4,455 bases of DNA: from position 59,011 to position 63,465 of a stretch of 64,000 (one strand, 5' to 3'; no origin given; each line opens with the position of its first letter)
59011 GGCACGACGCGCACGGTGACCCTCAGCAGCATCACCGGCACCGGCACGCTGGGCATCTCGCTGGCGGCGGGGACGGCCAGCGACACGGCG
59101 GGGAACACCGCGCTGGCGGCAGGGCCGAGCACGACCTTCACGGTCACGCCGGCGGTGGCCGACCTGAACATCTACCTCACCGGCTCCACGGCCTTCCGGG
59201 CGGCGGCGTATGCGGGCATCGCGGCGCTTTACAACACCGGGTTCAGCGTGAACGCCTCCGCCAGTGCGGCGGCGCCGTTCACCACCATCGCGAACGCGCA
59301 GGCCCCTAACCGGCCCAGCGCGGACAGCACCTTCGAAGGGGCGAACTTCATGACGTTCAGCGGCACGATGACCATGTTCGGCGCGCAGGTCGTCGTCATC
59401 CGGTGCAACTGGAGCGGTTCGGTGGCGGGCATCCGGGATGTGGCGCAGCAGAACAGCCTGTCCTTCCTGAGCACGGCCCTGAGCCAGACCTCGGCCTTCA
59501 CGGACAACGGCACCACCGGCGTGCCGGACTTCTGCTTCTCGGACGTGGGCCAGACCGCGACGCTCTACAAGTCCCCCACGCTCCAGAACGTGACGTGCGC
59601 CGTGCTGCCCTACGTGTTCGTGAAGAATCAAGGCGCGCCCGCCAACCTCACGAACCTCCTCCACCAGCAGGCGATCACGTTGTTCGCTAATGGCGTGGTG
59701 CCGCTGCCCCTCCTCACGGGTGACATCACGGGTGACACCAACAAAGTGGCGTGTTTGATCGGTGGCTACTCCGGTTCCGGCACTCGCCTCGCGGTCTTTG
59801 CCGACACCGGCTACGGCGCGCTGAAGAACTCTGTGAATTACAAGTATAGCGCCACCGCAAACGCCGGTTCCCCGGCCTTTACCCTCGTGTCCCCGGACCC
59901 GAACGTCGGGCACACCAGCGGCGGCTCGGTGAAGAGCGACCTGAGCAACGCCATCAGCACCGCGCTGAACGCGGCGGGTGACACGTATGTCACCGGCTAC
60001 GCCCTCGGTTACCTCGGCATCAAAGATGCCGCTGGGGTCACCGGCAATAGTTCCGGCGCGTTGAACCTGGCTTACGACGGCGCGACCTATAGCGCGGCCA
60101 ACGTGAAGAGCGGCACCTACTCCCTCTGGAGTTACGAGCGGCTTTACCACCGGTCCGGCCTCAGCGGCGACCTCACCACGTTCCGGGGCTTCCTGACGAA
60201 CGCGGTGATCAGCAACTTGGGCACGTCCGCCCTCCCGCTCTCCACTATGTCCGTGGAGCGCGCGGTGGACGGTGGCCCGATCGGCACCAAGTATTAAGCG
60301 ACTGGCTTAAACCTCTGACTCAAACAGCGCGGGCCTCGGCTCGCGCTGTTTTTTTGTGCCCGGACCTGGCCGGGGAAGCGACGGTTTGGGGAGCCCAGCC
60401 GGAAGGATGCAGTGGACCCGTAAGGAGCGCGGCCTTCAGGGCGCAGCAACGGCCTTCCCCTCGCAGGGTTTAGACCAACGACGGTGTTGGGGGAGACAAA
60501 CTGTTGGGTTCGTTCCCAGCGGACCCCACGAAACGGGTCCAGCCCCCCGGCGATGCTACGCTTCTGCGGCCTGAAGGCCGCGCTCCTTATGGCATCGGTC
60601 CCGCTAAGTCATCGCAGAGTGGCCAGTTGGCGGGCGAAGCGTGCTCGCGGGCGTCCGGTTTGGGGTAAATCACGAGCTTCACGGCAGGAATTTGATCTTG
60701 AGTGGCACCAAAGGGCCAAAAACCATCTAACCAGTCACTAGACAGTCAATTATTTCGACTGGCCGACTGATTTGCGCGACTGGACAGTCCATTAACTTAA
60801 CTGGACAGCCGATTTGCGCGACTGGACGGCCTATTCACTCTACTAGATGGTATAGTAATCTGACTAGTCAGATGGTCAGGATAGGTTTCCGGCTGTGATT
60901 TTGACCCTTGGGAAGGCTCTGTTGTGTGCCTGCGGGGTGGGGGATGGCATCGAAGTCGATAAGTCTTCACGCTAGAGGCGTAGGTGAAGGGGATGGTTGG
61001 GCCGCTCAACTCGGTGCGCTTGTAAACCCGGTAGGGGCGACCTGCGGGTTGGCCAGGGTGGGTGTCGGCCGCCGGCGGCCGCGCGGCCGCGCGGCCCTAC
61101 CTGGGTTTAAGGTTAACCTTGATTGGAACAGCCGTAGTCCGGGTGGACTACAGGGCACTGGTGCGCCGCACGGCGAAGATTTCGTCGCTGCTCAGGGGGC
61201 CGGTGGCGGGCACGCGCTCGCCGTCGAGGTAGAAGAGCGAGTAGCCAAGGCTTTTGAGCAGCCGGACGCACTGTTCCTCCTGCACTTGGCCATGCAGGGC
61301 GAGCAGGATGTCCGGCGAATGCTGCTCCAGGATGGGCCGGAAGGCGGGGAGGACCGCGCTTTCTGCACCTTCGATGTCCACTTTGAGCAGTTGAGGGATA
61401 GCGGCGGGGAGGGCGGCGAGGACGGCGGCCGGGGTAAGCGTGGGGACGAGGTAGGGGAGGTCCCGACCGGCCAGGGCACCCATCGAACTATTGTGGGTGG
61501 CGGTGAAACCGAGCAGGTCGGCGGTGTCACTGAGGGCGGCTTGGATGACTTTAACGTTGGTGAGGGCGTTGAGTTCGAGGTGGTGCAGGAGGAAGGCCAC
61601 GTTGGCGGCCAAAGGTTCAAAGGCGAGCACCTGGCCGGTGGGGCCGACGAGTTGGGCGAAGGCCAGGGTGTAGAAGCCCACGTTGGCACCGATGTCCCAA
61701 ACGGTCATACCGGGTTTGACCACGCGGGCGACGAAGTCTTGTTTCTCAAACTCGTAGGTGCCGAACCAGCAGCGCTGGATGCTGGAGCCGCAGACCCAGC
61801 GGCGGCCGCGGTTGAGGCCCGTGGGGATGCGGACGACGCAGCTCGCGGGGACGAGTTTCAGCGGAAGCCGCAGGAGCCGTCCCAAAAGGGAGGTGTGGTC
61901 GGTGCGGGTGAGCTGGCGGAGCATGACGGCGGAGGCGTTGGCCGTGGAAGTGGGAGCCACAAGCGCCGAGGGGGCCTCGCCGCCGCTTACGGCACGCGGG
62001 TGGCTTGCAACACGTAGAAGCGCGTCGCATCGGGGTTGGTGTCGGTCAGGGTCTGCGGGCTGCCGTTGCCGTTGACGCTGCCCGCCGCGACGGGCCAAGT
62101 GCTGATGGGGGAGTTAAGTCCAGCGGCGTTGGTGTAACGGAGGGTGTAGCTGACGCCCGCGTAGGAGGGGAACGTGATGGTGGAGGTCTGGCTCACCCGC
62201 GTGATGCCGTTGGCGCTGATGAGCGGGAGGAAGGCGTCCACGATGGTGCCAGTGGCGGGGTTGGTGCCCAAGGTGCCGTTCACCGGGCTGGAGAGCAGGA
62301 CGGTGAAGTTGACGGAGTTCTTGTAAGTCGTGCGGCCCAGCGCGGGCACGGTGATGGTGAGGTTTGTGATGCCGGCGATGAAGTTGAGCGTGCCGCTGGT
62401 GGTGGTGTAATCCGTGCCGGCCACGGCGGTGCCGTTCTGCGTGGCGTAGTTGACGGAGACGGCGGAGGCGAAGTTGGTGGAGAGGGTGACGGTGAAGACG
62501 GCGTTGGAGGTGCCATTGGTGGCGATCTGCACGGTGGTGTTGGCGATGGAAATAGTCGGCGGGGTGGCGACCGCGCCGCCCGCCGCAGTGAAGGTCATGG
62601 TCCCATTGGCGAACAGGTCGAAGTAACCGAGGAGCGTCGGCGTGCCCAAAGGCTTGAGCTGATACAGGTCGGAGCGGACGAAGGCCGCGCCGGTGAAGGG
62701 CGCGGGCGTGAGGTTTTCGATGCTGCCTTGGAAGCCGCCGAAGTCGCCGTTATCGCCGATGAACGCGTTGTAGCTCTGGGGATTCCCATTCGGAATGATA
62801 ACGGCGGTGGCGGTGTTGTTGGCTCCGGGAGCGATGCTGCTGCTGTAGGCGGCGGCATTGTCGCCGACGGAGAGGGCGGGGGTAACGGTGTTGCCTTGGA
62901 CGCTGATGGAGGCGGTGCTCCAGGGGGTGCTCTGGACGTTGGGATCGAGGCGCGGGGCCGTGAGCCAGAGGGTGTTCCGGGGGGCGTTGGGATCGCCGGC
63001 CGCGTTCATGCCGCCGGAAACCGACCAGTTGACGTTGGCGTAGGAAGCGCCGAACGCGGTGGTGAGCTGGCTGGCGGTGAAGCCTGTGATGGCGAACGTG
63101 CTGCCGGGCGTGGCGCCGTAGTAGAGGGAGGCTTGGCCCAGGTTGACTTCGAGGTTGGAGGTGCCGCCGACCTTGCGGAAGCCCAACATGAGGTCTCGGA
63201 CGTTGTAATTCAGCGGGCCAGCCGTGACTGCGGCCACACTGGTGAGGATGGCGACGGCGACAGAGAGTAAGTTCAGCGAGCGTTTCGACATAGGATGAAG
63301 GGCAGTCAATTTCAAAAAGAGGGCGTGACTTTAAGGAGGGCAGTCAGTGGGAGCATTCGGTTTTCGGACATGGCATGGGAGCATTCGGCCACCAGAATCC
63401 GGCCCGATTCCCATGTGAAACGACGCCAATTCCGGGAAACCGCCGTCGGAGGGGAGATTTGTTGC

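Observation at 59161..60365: A PstS-like binding-protein module is duplicated with its terminator: once stand-alone, once as the C-terminus of a 2627-aa adhesin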

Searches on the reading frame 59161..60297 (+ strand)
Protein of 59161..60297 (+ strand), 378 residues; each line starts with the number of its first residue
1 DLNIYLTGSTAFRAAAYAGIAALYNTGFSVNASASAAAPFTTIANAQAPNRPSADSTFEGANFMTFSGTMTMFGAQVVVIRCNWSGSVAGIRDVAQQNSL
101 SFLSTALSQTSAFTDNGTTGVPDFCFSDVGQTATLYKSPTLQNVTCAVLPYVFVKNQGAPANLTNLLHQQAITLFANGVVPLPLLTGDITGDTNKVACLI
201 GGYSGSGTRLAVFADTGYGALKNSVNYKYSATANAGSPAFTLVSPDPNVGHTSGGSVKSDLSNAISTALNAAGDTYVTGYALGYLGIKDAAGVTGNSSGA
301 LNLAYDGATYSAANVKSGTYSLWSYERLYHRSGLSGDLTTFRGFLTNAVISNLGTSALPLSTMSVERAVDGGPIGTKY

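Call 6: search_protein_families(library=pfam, proteins=[window:59161-60297:+], max_evalue=0.1)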
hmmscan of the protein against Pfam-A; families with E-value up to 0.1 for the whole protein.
window:59161-60297:+ (378 aa): 0 families

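Call 7: search_protein_families(library=ncbifam, proteins=[window:59161-60297:+], max_evalue=0.1)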
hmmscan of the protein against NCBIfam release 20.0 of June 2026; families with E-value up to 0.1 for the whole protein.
window:59161-60297:+ (378 aa): 1 family
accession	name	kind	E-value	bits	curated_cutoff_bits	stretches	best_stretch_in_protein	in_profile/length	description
TIGR02136.1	ptsS_2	subfamily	0.0022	17.2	206.6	1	279-330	211-259/295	phosphate ABC transporter substrate-binding protein PstS family protein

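Call 22: find_homologous_proteins(query=window:59161-60297:+)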
Query window:59161-60297:+ (378 aa): 87 proteins with E <= 0.001 among 8000 candidates.
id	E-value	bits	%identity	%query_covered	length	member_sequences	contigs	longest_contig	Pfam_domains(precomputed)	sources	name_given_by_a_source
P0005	9.7e-154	530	65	100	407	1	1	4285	-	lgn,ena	-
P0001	2.2e-153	529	68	100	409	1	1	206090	-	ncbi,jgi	ncbi:MAG: hypothetical protein RL514_918 [Verrucomicrobiota bacterium]|jgi:hypothetical protein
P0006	1.1e-152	526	66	100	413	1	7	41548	-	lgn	-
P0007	1.0e-150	520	65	100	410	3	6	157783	-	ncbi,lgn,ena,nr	ncbi:MAG: hypothetical protein EB141_02010 [Verrucomicrobia bacterium]|nr:hypothetical protein [Verr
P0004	1.4e-150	519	65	100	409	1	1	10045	-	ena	-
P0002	2.5e-147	509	64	100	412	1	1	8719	-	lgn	-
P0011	3.2e-139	482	63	100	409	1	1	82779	-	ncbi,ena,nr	ncbi:MAG: hypothetical protein EBS05_04655 [Proteobacteria bacterium]|nr:hypothetical protein [Pseud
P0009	5.2e-138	478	62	100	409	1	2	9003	-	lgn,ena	-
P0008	3.1e-136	472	62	100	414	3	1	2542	-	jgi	jgi:hypothetical protein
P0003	2.9e-134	466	62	100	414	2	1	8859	-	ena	-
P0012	5.1e-134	465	62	100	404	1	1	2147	-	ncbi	-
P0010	2.7e-133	463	60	100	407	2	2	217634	-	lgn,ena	-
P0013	1.5e-132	460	67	86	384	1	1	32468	-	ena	-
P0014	2.0e-98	348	59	76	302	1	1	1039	-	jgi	jgi:hypothetical protein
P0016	2.4e-83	298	60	66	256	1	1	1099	-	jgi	jgi:hypothetical protein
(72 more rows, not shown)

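Call 76: search_protein_representatives(protein=window:59161-60297:+)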
Query: 378 residues. Proteins with E-value up to 0.001 (for the whole library): 838; up to 1e-10: 504; up to 1e-30: 40. The best 150 are listed.
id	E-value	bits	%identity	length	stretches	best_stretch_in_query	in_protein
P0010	8.6e-134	462.6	61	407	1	1-378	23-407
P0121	3.0e-75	270.1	68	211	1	1-189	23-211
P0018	2.9e-48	181.4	45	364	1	1-378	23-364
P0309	5.9e-45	170.4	41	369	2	56-372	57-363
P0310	5.8e-44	167.2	37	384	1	36-375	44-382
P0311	1.0e-43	166.4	45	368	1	3-372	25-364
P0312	5.3e-41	157.4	40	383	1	1-376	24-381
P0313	7.7e-40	153.6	37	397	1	6-375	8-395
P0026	2.0e-39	152.3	37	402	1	11-375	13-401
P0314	2.3e-37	145.5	39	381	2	56-373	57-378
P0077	3.7e-37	144.8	37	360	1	19-374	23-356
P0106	6.9e-37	143.9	35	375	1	35-374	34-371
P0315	2.3e-36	142.2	41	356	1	3-374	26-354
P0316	1.4e-35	139.7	39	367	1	2-374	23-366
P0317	8.4e-35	137.1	37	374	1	32-374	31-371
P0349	2.8e-29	118.9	37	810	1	60-374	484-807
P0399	9.5e-25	104.0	36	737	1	59-372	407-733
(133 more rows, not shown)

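Call 80: find_encoding_contigs(protein=P0399, flank=8000, max_places=2)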
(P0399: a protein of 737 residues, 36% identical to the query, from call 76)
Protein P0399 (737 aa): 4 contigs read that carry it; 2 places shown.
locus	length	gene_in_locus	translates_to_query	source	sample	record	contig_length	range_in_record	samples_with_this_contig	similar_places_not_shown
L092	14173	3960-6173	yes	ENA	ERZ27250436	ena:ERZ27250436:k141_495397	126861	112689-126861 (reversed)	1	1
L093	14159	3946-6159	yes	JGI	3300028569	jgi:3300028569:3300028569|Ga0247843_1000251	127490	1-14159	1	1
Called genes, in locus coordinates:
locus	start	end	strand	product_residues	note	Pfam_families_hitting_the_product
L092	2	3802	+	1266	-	?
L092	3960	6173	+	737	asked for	PF15780:ASH (weak)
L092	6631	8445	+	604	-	PF00069:Pkinase, PF07714:PK_Tyr_Ser-Thr, PF01636:APH (faint), PF03109:ABC1, PF14531:Kinase-like (weak)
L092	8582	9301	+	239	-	PF08281:Sigma70_r4_2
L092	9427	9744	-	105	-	PF12843:QSregVF_b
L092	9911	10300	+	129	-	-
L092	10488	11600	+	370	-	PF06738:ThrE, PF12821:ThrE_2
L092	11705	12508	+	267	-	PF00106:adh_short, PF08659:KR, PF01370:Epimerase, PF13561:adh_short_C2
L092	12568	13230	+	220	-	PF01471:PG_binding_1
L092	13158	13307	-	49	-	-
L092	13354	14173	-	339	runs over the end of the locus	PF03150:CCP_MauG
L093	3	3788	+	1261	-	?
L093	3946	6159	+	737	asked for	PF15780:ASH (weak)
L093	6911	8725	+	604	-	PF00069:Pkinase, PF07714:PK_Tyr_Ser-Thr, PF01636:APH (faint), PF03109:ABC1, PF14531:Kinase-like (weak)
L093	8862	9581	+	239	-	PF08281:Sigma70_r4_2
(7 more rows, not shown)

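Call 81: search_protein_families(library=pfam, proteins=[P0399, P0349], max_evalue=0.001)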
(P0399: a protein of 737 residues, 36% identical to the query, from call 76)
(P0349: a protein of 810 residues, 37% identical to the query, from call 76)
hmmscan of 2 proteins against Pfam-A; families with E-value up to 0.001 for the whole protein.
P0399 (737 aa): 3 families
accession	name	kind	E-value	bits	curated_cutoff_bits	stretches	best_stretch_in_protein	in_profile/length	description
PF15780.11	ASH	-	2.4e-06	28.1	27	1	175-246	24-92/98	Abnormal spindle-like microcephaly-assoc'd, ASPM-SPD-2-Hydin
PF22073.2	Cep192_D4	-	0.00067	20.3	35.5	0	179-262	24-111/112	Cep192 domain 4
PF22544.2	HYDIN_VesB_CFA65-like_Ig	-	0.00076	20.1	25.5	0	166-249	11-89/100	HYDIN/CFA65/VesB-like, Ig-like domain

P0349 (810 aa): 2 families
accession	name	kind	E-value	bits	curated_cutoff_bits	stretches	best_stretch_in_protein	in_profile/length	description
PF00028.23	Cadherin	-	2.3e-21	76.4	28.8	2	250-337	3-93/93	Cadherin domain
PF17803.7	Cadherin_4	-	5.7e-06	27.2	25.1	1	332-398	3-66/71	Bacterial cadherin-like domain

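Call 97: find_related_loci(query=window:59161-60297:+, collection=metagenome_contigs, flank=4000)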
Query window:59161-60297:+ (378 aa) in metagenome_contigs; peptide patterns used: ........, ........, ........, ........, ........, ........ (x = any residue, [..] = any of these).
242 stretches matched a pattern; 1 encode a relative of the query (tblastn E <= 1e-3); 1 distinct loci.
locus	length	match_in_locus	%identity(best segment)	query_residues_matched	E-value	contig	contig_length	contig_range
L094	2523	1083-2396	29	4-371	4e-32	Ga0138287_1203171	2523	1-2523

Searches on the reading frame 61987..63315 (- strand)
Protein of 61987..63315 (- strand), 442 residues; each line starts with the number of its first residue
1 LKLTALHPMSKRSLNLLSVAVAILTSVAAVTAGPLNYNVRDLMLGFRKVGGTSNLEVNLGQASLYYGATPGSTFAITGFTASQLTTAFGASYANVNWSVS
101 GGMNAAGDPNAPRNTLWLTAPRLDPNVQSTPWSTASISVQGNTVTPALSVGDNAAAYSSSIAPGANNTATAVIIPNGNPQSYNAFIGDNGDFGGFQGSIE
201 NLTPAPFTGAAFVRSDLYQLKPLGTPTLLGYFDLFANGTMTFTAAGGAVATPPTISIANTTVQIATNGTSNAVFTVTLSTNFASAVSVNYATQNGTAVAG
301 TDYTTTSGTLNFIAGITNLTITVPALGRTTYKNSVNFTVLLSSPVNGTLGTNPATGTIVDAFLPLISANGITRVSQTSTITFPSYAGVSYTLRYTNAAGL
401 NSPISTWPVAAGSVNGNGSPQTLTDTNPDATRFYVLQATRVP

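Call 15: search_protein_families(library=pfam, proteins=[window:61987-63315:-], max_evalue=0.01)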
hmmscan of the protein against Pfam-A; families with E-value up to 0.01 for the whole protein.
window:61987-63315:- (442 aa): 1 family
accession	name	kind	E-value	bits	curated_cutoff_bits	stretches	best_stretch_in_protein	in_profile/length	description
PF03160.20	Calx-beta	-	7.3e-16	58.7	27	1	252-360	5-117/119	Calx-beta domain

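Call 16: search_protein_families(library=ncbifam, proteins=[window:61987-63315:-], max_evalue=0.01)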
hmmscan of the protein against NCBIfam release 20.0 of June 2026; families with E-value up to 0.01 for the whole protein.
window:61987-63315:- (442 aa): 2 families
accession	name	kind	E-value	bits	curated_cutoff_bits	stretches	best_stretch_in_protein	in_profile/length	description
TIGR00845.1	caca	equivalog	9e-07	27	679.85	1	262-344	404-486/921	sodium/calcium exchanger 1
NF038115.1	SVAGG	subfamily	0.00015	21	150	1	244-339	250-352/407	SVAGG family GlyGly-CTERM protein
